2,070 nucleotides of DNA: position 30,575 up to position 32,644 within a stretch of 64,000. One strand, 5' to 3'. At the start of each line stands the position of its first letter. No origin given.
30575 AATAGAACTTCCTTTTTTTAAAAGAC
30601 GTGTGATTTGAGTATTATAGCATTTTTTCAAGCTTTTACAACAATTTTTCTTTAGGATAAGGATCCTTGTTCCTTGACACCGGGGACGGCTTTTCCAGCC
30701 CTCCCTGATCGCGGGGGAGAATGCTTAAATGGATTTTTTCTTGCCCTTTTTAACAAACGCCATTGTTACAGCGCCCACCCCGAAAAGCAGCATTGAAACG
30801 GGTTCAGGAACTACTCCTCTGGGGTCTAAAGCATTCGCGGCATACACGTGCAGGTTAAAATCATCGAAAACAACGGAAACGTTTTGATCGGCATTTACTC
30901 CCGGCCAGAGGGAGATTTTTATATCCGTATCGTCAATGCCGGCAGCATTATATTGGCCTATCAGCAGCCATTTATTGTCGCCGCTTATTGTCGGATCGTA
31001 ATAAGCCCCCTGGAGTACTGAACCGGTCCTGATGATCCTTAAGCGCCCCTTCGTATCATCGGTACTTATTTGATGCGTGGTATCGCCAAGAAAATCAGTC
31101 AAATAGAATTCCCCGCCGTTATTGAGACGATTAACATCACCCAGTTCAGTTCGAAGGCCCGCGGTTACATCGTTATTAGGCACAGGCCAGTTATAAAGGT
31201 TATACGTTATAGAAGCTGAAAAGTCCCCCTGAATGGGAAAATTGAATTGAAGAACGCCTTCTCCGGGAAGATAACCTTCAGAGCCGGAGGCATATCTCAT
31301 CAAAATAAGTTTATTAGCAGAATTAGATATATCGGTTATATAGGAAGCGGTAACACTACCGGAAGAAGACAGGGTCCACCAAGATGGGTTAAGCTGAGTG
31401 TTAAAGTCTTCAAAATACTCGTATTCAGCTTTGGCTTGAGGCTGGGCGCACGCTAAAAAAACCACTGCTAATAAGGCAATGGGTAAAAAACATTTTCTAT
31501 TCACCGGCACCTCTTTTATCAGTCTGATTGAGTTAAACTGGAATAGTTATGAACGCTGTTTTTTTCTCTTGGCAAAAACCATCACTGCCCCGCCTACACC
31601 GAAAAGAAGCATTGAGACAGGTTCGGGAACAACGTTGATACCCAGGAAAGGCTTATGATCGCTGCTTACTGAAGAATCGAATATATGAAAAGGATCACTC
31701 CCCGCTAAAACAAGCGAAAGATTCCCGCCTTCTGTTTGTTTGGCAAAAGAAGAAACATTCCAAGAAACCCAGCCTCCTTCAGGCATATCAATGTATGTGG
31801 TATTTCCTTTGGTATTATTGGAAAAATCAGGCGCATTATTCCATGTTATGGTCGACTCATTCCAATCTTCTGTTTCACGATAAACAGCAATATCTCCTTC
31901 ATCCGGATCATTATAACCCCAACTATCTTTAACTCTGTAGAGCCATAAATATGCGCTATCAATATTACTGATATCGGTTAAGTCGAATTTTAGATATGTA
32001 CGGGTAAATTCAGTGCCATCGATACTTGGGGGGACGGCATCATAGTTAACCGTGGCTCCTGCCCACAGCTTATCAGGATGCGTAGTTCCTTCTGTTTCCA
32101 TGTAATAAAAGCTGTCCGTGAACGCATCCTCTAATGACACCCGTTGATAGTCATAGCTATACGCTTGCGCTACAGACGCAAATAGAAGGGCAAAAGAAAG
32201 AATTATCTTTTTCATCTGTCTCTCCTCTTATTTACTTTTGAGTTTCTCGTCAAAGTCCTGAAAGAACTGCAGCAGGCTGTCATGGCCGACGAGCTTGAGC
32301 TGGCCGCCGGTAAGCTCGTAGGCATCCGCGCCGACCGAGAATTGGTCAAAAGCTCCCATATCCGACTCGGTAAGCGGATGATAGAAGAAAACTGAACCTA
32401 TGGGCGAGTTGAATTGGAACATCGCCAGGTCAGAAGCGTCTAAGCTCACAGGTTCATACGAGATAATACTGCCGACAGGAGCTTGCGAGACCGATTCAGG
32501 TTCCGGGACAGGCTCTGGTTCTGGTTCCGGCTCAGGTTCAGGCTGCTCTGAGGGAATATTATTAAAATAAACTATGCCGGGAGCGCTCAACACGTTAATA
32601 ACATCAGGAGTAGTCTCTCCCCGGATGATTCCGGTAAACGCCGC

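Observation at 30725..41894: Two-partner secretion locus with a 2613-aa TpsA carrying a LamG-like insert, a (Pro-Glu)n linker and a distinct C-terminal domain, followed by two PEP-CTERM proteins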

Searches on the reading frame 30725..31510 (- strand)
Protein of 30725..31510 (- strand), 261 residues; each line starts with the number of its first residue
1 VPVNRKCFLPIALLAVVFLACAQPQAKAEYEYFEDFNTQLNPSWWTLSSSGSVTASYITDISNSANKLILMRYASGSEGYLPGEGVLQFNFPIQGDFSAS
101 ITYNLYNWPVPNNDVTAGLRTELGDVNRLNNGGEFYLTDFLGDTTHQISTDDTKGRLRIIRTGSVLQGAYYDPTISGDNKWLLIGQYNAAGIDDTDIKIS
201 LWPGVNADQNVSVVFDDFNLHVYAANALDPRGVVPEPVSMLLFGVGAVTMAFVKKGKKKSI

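Call 7: search_protein_families(library=pfam, proteins=[window:30725-31510:-], max_evalue=0.01)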
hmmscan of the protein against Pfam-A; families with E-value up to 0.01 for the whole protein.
window:30725-31510:- (261 aa): 1 family
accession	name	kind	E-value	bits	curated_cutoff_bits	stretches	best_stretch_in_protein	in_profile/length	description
PF07589.16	PEP-CTERM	-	0.004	17.6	20.7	1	234-254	2-23/24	PEP-CTERM motif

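Call 8: search_protein_families(library=ncbifam, proteins=[window:30725-31510:-], max_evalue=0.01)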
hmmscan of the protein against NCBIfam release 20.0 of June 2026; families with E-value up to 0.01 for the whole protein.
window:30725-31510:- (261 aa): 2 families
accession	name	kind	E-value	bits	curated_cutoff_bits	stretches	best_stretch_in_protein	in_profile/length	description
NF038129.1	PEP_NF038129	equivalog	0.00082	19.3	65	0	224-254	167-191/194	NF038129 family PEP-CTERM protein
TIGR02595.1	PEP_CTERM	domain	0.0044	17.8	16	1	234-257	1-23/24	PEP-CTERM sorting domain-containing protein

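Call 14: search_protein_families(library=pfam, proteins=[window:30725-31510:-], max_evalue=10)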
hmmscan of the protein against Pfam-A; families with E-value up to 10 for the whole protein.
window:30725-31510:- (261 aa): 1 family
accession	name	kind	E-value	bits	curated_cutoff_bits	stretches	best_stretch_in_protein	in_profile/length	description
PF07589.16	PEP-CTERM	-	0.004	17.6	20.7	1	234-254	2-23/24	PEP-CTERM motif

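Call 66: find_homologous_proteins(query=window:30728-31510:-, max_evalue=0.001)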
Query window:30728-31510:- (261 aa): 11 proteins with E <= 0.001 among 1014 candidates.
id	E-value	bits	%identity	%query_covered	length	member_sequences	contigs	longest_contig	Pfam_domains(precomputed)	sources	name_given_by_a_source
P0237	2.3e-172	590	100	99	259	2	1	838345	-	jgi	-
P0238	1.2e-144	499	83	100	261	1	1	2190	PF07589.17,PF07622.20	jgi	jgi:hypothetical protein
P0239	8.8e-144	496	85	99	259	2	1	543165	-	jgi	jgi:hypothetical protein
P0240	2.0e-139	482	82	99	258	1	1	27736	-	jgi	jgi:hypothetical protein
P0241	2.6e-122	425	79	90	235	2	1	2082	-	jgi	-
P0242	5.5e-122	424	73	99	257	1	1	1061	PF07622.20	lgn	-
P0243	5.5e-114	398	68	98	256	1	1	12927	-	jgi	jgi:hypothetical protein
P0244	9.7e-109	381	65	99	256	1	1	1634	PF07589.17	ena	-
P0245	1.8e-99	351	63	99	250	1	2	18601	-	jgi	jgi:hypothetical protein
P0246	2.3e-65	239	47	99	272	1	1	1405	-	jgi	jgi:hypothetical protein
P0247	9.3e-61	224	46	91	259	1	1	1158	-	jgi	jgi:hypothetical protein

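Call 72: predict_structure(alignment_id=A2)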
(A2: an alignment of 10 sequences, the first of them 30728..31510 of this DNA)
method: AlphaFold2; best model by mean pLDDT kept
length: 261 residues; sequences in the alignment: 10
mean_pLDDT: 64.9   pTM: 0.63
mean pLDDT of the five models: 64.9, 62.7, 60.6, 58.4, 56.4
residues with pLDDT >= 90: 7; 70-90: 126; 50-70: 49; < 50: 79
segments of 3 or more residues with pLDDT < 50: 1-4, 17-27, 112-115, 121-151, 235-261
pLDDT, mean of each block of 10 residues (from residue 1): 48 49 50 86 89 84 80 68 81 85 73 50 39 40 36 72 77 78 63 76 66 84 77 50 43 43 36
secondary structure, 60 per line:
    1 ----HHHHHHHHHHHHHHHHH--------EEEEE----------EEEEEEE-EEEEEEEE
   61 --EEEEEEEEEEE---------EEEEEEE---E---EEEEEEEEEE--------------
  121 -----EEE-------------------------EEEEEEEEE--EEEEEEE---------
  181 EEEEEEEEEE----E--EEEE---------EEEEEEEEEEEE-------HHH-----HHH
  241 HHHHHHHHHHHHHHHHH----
elements in order: H5-21 E30-34 E45-51 E53-60 E63-73 E83-89 E97-106 E126-128 E154-162 E165-171 E181-190 E198-201 E211-222 H238-257

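Call 74: fold_search(model_id=the predicted structure, library=pdb)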
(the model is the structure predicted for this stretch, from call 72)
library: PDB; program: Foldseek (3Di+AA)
matches with E <= 10: 1368; with E <= 0.001: 175
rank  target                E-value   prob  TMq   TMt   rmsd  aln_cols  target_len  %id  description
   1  8jp7_A                1.6e-06  1.00  0.42  0.35  12.5       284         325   12  Cryo-EM structure of the head region of full-length ERGIC-53 with MCFD2 (Substate B) (released 2024-04-17)
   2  1f9k_A                2.0e-06  1.00  0.42  0.46   7.4       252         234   10  WINGED BEAN ACIDIC LECTIN COMPLEXED WITH METHYL-ALPHA-D-GALACTOSE (released 2001-07-11)
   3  4d69_G                2.5e-06  1.00  0.43  0.48   6.8       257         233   13  SOYBEAN AGGLUTININ FROM GLYCINE MAX IN COMPLEX WITH THE ANTIGEN Tn (released 2014-11-19)
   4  1ax0_A                2.8e-06  1.00  0.38  0.40   7.9       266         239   12  ERYTHRINA CORALLODENDRON LECTIN IN COMPLEX WITH N-ACTYLGALACTOSAMINE (released 1998-05-06)
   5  1uzz_C                3.3e-06  1.00  0.40  0.43   7.4       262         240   12  Erythrina cristagalli bound to N-linked oligosaccharide and lactose (released 2004-06-22)
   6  3n35                  3.7e-06  1.00  0.41  0.43   7.4       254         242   11  Erythrina corallodendron lectin mutant (Y106G) with N-Acetylgalactosamine (released 2011-03-30)
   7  1lec_A                4.6e-06  1.00  0.43  0.46   6.4       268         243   12  STRUCTURES OF THE LECTIN IV OF GRIFFONIA SIMPLICIFOLIA AND ITS COMPLEX WITH THE LEWIS B HUMAN BLOOD GROUP DETERMINANT  (released 1994-01-31)
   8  1uzz_A                4.8e-06  1.00  0.38  0.40   7.8       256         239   14  Erythrina cristagalli bound to N-linked oligosaccharide and lactose (released 2004-06-22)
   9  1avb_A                5.1e-06  1.00  0.41  0.46   8.0       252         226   13  ARCELIN-1 FROM PHASEOLUS VULGARIS L (released 1998-10-14)
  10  1viw_B                6.0e-06  1.00  0.43  0.54   6.0       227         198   13  TENEBRIO MOLITOR ALPHA-AMYLASE-INHIBITOR COMPLEX (released 1999-07-22)
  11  4gkx_A                6.7e-06  1.00  0.40  0.44   8.4       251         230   12  Crystal structure of a carbohydrate-binding domain (released 2013-06-05)
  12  8jpg_B                6.7e-06  1.00  0.39  0.24  12.3       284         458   13  Cryo-EM structure of full-length ERGIC-53 with MCFD2 (released 2024-04-17)
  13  1sfy_A                7.5e-06  1.00  0.41  0.44   7.4       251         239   12  Crystal structure of recombinant Erythrina corallodandron Lectin (released 2004-08-10)
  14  8jpg_A                8.3e-06  1.00  0.40  0.25  12.2       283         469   12  Cryo-EM structure of full-length ERGIC-53 with MCFD2 (released 2024-04-17)
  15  4d69_B                8.8e-06  1.00  0.41  0.45   6.6       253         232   13  SOYBEAN AGGLUTININ FROM GLYCINE MAX IN COMPLEX WITH THE ANTIGEN Tn (released 2014-11-19)
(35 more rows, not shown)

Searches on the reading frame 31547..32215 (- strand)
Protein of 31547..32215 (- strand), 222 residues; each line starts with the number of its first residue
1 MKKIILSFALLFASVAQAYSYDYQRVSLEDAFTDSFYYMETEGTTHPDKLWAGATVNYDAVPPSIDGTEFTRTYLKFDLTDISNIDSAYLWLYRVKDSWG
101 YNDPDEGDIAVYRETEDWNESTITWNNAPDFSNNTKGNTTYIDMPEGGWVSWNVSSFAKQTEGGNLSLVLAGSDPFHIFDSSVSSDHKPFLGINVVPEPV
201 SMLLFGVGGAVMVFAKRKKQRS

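Call 7: search_protein_families(library=pfam, proteins=[window:31547-32215:-], max_evalue=0.01)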
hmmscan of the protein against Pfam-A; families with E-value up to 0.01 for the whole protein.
window:31547-32215:- (222 aa): 2 families
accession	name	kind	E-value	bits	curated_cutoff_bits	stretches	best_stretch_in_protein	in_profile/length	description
PF24517.2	CBM96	-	5.8e-16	59.2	26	1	71-193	40-162/164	Carbohydrate-binding module family 96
PF07589.16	PEP-CTERM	-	0.00036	21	20.7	1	196-218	2-24/24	PEP-CTERM motif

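Call 8: search_protein_families(library=ncbifam, proteins=[window:31547-32215:-], max_evalue=0.01)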
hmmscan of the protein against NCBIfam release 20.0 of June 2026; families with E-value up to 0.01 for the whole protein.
window:31547-32215:- (222 aa): 3 families
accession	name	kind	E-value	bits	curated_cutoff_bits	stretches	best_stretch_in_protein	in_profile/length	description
NF033679.1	DNRLRE_dom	domain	1.7e-22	80.2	34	1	67-193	27-163/164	DNRLRE domain-containing protein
TIGR02595.1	PEP_CTERM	domain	8.8e-05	23.1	16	1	196-220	1-24/24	PEP-CTERM sorting domain-containing protein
NF038129.1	PEP_NF038129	equivalog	9.2e-05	22.4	65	1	166-218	144-193/194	NF038129 family PEP-CTERM protein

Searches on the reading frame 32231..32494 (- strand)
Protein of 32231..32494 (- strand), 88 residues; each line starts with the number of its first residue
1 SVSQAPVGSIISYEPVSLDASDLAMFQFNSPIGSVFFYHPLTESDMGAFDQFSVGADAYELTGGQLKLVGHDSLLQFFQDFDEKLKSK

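Call 14: search_protein_families(library=pfam, proteins=[window:32231-32494:-], max_evalue=10)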
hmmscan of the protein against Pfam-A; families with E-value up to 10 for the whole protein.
seq(88 aa): 0 families

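Call 20: search_protein_representatives(protein=window:32231-32494:-)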
Query: 88 residues. Proteins with E-value up to 0.001 (for the whole library): 104; up to 1e-10: 22; up to 1e-30: 2. The best 104 are listed.
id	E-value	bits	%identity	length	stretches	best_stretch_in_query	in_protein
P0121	4.0e-44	164.3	89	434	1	2-88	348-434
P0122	4.4e-40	151.5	36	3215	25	13-74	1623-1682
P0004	5.7e-30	119.2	67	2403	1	4-85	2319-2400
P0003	1.0e-28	115.3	71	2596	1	5-86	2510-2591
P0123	5.1e-25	103.5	56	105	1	7-86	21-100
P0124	9.5e-25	102.6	34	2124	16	31-70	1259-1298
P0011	1.3e-24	102.2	62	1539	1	5-86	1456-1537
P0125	2.6e-24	101.2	57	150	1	4-87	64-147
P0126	1.9e-22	95.3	54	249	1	5-85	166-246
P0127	2.4e-21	91.7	55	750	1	5-86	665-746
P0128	2.0e-19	85.6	48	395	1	2-86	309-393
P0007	2.0e-19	85.6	54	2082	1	9-86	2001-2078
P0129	7.8e-19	83.7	51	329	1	3-87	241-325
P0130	1.6e-18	82.7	33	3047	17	31-74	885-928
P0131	7.0e-18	80.7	43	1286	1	6-86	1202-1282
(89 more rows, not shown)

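Call 40: search_solved_structures(query=A1, max_evalue=10)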
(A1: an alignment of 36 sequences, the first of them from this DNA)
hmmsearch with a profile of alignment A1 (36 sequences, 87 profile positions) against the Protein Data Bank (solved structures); distinct sequences matched with E-value up to 10: 2.
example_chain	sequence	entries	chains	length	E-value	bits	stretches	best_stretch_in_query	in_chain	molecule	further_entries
4nwy_A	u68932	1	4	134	0.96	12.7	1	7-67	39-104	Protein disulfide-isomerase-like protein of the testis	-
5tiz_A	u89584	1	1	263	1.3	12.2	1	48-83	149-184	Sulfotransferase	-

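Call 41: search_protein_families(library=ncbifam, alignment_id=A1, max_evalue=1)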
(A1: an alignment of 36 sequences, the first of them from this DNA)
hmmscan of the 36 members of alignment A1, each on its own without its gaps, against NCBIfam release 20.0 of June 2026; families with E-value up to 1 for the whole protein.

A. member 1, seq(88 aa): 0 families

B. families by the number of members that match (of 36 scanned): 6 families
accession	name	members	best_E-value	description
NF002318.0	PRK01253.1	1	0.0042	preprotein translocase subunit Sec61beta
NF004492.0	PRK05834.1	1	0.023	hypothetical protein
TIGR03392.1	FeS_syn_CsdA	1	0.038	cysteine desulfurase CsdA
NF000751.1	PRK00045.4-1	1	0.074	glutamyl-tRNA reductase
NF047824.1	tRNAwyosineTaw2Meth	1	0.1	tRNA(Phe) (4-demethylwyosine(37)-C(7)) aminocarboxypropyltransferase Taw2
NF008126.0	PRK10874.1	1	0.15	cysteine desulfurase CsdA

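Call 44: predict_structure(alignment_id=A1)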
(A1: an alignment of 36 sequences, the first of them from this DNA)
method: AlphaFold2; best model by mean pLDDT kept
length: 88 residues; sequences in the alignment: 36
mean_pLDDT: 72.9   pTM: 0.32
mean pLDDT of the five models: 72.9, 70.1, 67.3, 66.6, 63.0
residues with pLDDT >= 90: 0; 70-90: 55; 50-70: 32; < 50: 1
segments of 3 or more residues with pLDDT < 50: none
pLDDT, mean of each block of 10 residues (from residue 1): 57 64 79 77 69 73 80 78 80
secondary structure, 60 per line:
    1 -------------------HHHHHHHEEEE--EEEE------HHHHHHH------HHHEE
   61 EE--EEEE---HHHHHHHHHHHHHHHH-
elements in order: H20-26 E27-30 E33-36 H43-49 E59-62 E65-68 H72-87

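Call 50: fold_search(model_id=the predicted structure, library=pdb)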
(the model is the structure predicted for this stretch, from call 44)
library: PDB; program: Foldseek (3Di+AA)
matches with E <= 10: 87; with E <= 0.001: 0
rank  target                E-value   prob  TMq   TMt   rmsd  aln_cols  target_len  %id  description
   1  7acv_A                7.4e-01  0.09  0.15  0.05  13.9        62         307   18  SLPL/HID (LMW SLP complex with HMW SLP interacting domain - HID) from C. difficile (R7404 strain) (released 2022-03-09)
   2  7acw_A                9.0e-01  0.08  0.16  0.19  18.4        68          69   18  LID/HID (LMW SLP and HMW SLP interacting domains) from C. difficile (R7404 strain) (released 2022-03-09)
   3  3s6x_C                1.3e+00  0.14  0.16  0.07  15.2        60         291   12  Structure of reovirus attachment protein sigma1 in complex with alpha-2,3-sialyllactose (released 2011-11-23)
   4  3s6x_A                1.5e+00  0.13  0.17  0.06  15.3        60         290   12  Structure of reovirus attachment protein sigma1 in complex with alpha-2,3-sialyllactose (released 2011-11-23)
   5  7acx_C                1.7e+00  0.05  0.15  0.05  16.6        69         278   17  H/L (SLPH/SLPL) complex from C. difficile (R7404 strain) (released 2022-03-09)
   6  3s6z_C                1.8e+00  0.12  0.17  0.07  15.3        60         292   12  Structure of reovirus attachment protein sigma1 in complex with alpha-2,8-disialyllactose (released 2011-11-23)
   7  7acx_A                2.2e+00  0.04  0.15  0.05  16.6        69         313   17  H/L (SLPH/SLPL) complex from C. difficile (R7404 strain) (released 2022-03-09)
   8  2xhk_A                2.3e+00  0.07  0.18  0.09  16.6        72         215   12  Crystal structure of transcription factor NtcA from Synechococcus elongatus bound to 2-oxoglutarate (released 2010-08-18)
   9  5x6d_G                2.5e+00  0.08  0.21  0.10  15.2        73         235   14  Crystal structure of PrfA-DNA binary complex (released 2017-04-12)
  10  7acw_C                2.5e+00  0.06  0.16  0.19  13.0        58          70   16  LID/HID (LMW SLP and HMW SLP interacting domains) from C. difficile (R7404 strain) (released 2022-03-09)
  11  3s6x_B                2.6e+00  0.09  0.16  0.06  15.2        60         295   12  Structure of reovirus attachment protein sigma1 in complex with alpha-2,3-sialyllactose (released 2011-11-23)
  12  8uur_A                2.8e+00  0.04  0.16  0.08  12.1        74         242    8  Structure of Serratia proteamaculans antifeeding prophage mini-fibre (AfpX13) (released 2025-08-27)
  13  1bja_A                3.0e+00  0.06  0.16  0.15   8.8        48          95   17  ACTIVATION DOMAIN OF THE PHAGE T4 TRANSCRIPTION FACTOR MOTA (released 1998-11-04)
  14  1fxk_B                3.2e+00  0.13  0.19  0.16   9.4        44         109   30  CRYSTAL STRUCTURE OF ARCHAEAL PREFOLDIN (GIMC). (released 2000-12-06)
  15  4cyj_F                3.2e+00  0.11  0.25  0.32   5.3        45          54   18  Chaetomium thermophilum Pan2:Pan3 complex (released 2014-06-11)
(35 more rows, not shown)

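Call 55: search_protein_families(library=pfam, alignment_id=A1, max_evalue=1)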
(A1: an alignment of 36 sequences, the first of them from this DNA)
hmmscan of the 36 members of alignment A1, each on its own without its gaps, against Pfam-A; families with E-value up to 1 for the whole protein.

A. member 1, seq(88 aa): 0 families

B. families by the number of members that match (of 36 scanned): 4 families
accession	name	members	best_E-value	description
PF18277.6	AbrB_C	1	0.097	AbrB C-terminal domain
PF23863.2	CdsD_PD1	1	0.13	CdsD PD1 domain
PF00794.24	PI3K_rbd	1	0.15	PI3-kinase family, ras-binding domain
PF12914.13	SH3_7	1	0.18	SH3 domain of SH3b2 type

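Call 57: find_homologous_proteins(query=A1, max_evalue=0.001)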
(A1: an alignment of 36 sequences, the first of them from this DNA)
Query A1 (36 sequences) (88 aa, profile of the alignment): 22 proteins with E <= 0.001 among 425 candidates.
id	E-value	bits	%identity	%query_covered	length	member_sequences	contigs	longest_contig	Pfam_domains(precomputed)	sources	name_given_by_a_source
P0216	6.9e-26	108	66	97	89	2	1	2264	-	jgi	jgi:hypothetical protein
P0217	4.4e-21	92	52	57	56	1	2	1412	-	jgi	jgi:hypothetical protein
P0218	7.4e-19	85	32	78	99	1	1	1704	-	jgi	-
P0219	8.3e-18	82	44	39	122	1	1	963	-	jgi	-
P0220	1.0e-16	78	33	58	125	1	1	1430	-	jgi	jgi:hypothetical protein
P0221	1.1e-15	75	41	39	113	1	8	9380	-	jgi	jgi:hypothetical protein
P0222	1.0e-14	72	42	49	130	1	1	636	-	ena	-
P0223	1.5e-14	71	45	35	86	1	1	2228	-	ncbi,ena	-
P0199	2.2e-14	71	40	63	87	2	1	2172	-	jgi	-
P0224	7.2e-14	69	39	58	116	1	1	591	-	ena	-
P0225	1.4e-13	68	44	47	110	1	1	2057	-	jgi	jgi:hypothetical protein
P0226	4.4e-13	67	38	60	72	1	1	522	-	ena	-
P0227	5.9e-13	66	36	48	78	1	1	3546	-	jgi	jgi:hypothetical protein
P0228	2.7e-12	64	42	38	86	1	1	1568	-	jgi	-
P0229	4.5e-12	63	30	72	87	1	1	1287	-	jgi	jgi:hypothetical protein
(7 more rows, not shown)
